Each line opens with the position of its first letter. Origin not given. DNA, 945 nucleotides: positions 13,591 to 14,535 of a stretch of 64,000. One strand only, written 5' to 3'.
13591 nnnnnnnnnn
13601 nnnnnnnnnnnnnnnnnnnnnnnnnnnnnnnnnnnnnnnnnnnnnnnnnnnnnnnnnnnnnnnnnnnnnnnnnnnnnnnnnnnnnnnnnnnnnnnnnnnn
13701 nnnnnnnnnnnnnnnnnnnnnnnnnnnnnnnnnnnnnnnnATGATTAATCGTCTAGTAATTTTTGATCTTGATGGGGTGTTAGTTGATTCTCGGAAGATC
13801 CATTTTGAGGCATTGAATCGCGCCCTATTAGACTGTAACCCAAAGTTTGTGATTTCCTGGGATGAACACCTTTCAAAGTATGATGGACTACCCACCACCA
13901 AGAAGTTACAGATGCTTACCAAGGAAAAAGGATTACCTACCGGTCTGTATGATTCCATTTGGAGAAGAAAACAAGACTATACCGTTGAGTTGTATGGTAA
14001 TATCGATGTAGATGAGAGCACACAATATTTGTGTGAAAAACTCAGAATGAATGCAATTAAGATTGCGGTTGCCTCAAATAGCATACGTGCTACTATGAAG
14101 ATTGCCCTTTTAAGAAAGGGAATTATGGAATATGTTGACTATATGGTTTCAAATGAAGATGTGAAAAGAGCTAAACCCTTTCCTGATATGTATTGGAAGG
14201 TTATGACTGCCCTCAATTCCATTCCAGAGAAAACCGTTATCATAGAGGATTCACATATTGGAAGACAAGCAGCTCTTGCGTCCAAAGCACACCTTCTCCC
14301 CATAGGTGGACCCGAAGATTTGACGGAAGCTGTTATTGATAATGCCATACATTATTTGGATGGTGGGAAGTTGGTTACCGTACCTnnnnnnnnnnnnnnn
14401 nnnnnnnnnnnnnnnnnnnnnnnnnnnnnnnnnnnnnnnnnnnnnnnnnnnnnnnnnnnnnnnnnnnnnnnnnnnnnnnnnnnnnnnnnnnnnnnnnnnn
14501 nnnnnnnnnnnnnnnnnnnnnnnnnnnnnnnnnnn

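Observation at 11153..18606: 7.5-kb sugar-activation / glycosyltransferase / methyltransferase island inserted between the helicase and primase blocks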

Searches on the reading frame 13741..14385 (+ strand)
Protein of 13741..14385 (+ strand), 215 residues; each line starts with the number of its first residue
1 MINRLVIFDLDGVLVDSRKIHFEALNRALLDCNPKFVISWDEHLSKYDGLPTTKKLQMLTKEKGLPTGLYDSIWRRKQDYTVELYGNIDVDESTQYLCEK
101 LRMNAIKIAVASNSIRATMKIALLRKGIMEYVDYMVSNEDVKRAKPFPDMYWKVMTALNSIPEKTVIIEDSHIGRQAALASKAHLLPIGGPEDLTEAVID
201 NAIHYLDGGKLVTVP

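Call 76: search_solved_structures(query=window:13741-14385:+, max_evalue=1e-10, show_alignments=5)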
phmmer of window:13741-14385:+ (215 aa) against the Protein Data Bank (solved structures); distinct sequences matched with E-value up to 1e-10: 18.
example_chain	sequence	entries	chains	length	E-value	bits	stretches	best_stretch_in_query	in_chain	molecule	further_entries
3kbb_A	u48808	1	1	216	1.3e-16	64.4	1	5-180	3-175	Phosphorylated carbohydrates phosphatase TM_1254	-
6hdi_A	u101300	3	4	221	3.9e-16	62.9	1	4-205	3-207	Beta-phosphoglucomutase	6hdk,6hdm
6hdh_A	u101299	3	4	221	5.4e-16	62.4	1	4-205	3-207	Beta-phosphoglucomutase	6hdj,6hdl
6h8y_A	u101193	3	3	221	6.2e-16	62.2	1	4-205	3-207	Beta-phosphoglucomutase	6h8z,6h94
1lvh_A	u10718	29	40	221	6.2e-16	62.2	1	4-205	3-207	beta-phosphoglucomutase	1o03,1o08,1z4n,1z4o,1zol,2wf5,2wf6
5olw_A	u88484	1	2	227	6.8e-16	62.1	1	4-205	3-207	Beta-phosphoglucomutase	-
3fm9_A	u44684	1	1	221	1.2e-15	61.3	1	4-205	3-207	Beta-phosphoglucomutase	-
6i03_A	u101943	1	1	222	2.8e-15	60.1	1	4-205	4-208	Beta-phosphoglucomutase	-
5ok0_A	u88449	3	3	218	3e-15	60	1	4-205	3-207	Beta-phosphoglucomutase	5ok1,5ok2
5ojz_A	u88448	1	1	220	3.1e-15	60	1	4-205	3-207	Beta-phosphoglucomutase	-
6hdf_A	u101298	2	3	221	3.1e-15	59.9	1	4-205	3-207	Beta-phosphoglucomutase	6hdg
5o6p_A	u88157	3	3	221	3.1e-15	59.9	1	4-205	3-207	Beta-phosphoglucomutase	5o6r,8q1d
6h90_A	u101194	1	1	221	4.3e-15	59.5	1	4-205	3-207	Beta-phosphoglucomutase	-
6ydj_A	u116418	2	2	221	8.2e-15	58.6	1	4-205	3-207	Beta-phosphoglucomutase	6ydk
8q1c_A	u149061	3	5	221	4.1e-14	56.3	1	4-205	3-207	Beta-phosphoglucomutase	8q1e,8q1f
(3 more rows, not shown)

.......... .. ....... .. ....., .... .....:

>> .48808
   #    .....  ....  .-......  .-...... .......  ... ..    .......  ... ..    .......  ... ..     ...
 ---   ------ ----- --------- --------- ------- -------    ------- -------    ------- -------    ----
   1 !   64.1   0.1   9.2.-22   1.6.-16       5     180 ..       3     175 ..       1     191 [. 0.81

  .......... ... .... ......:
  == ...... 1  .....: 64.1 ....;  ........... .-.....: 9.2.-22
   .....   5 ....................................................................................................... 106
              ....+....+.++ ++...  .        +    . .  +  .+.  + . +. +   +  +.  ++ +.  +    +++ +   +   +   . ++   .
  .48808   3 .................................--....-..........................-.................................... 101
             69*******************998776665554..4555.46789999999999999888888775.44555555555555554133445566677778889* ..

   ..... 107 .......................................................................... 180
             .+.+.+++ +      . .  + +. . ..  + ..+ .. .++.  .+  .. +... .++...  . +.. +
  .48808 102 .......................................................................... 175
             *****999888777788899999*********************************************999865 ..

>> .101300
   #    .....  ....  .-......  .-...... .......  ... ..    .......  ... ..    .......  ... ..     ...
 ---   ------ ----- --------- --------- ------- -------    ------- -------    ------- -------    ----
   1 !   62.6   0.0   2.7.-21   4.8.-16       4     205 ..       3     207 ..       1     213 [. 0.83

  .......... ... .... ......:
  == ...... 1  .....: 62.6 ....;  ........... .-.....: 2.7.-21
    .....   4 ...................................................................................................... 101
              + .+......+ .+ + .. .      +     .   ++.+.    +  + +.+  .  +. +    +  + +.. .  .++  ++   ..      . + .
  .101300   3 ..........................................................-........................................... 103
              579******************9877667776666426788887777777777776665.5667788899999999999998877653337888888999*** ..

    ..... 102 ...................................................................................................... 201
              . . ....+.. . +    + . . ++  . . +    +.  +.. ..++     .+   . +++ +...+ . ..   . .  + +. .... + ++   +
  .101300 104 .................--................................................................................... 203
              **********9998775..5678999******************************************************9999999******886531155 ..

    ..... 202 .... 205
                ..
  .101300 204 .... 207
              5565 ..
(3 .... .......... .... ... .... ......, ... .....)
